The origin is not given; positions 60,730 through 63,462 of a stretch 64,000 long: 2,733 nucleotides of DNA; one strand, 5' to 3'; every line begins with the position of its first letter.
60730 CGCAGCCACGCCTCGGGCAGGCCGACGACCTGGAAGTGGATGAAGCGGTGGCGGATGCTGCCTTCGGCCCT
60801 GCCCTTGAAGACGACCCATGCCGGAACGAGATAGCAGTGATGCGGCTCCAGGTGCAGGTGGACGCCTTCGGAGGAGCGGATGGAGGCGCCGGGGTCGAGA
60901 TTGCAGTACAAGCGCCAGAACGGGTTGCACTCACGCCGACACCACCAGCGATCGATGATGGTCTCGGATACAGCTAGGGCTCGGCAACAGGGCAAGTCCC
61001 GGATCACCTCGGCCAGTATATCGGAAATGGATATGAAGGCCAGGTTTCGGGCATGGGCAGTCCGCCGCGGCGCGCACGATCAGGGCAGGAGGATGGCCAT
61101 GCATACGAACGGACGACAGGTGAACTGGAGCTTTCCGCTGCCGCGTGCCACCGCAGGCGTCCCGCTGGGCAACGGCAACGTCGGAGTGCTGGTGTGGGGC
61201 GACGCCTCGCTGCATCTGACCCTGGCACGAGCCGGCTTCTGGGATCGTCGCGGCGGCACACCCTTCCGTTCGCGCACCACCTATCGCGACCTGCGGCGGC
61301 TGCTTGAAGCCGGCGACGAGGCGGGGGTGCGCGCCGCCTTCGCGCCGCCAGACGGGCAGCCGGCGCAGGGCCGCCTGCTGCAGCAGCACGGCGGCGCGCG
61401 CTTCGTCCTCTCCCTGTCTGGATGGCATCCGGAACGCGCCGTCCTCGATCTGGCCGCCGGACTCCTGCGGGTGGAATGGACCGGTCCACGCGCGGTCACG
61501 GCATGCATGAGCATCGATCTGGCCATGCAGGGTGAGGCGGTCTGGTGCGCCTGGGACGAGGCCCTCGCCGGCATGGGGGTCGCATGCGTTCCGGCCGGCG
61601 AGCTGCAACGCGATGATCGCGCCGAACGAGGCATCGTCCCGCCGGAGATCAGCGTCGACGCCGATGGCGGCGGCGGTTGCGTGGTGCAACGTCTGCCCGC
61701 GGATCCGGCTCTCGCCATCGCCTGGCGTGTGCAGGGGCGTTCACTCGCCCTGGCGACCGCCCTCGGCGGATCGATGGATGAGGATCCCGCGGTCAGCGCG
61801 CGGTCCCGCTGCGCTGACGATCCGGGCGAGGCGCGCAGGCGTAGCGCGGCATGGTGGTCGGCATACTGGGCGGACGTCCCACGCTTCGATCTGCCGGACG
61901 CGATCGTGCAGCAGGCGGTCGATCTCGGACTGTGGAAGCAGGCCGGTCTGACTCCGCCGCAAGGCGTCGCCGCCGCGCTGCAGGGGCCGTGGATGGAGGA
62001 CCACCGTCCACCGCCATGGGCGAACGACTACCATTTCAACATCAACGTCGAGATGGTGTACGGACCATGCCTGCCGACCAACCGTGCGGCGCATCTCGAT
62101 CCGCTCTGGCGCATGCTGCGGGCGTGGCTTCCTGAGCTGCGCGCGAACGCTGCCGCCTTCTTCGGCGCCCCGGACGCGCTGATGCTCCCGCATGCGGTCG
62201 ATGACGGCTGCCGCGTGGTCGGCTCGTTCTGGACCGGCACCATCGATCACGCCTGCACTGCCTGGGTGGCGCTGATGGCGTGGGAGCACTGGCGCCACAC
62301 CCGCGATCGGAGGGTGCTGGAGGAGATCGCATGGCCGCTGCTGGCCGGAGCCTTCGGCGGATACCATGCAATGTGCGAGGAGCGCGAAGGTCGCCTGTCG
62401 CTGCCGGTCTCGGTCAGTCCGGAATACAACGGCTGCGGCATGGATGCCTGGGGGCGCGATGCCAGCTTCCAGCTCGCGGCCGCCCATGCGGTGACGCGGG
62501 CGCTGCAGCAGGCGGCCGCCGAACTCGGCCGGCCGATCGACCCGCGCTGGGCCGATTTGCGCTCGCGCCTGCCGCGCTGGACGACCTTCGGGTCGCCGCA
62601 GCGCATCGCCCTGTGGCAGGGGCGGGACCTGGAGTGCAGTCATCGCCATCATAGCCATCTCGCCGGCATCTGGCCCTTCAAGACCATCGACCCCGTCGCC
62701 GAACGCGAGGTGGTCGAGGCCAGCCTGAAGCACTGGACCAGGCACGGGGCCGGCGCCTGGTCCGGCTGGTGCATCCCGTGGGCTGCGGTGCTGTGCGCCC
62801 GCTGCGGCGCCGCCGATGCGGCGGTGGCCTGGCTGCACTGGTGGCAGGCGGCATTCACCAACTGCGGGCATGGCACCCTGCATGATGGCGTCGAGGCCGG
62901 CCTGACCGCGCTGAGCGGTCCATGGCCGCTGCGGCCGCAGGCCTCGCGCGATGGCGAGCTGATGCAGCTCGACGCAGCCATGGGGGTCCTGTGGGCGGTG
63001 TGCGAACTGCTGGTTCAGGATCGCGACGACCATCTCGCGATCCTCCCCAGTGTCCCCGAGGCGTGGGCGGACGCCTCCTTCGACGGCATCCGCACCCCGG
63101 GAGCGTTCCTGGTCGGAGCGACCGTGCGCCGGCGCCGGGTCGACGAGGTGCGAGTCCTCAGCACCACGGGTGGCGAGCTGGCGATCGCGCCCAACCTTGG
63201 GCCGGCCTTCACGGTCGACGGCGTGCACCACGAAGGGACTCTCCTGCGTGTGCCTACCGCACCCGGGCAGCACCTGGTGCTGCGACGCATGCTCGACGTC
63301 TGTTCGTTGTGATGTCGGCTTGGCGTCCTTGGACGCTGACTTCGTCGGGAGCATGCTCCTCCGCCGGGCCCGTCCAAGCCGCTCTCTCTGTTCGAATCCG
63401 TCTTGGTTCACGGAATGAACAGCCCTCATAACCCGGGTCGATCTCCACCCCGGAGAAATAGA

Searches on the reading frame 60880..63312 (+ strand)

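Call 7: search_protein_families(library=pfam, max_evalue=0.001, proteins=[window:60880-63312:+])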
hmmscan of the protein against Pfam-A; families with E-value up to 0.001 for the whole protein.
window:60880-63312:+ (810 aa): 2 families
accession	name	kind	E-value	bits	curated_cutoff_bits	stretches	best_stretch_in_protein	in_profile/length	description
PF22124.2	Glyco_hydro_95_cat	-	6.2e-40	137.8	27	1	360-711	69-408/408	Glycosyl hydrolase family 95 catalytic domain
PF21307.2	Glyco_hydro_95_C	-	1.5e-07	32.2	27.6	1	714-772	2-60/94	Glycoside hydrolase family 95, C-terminal domain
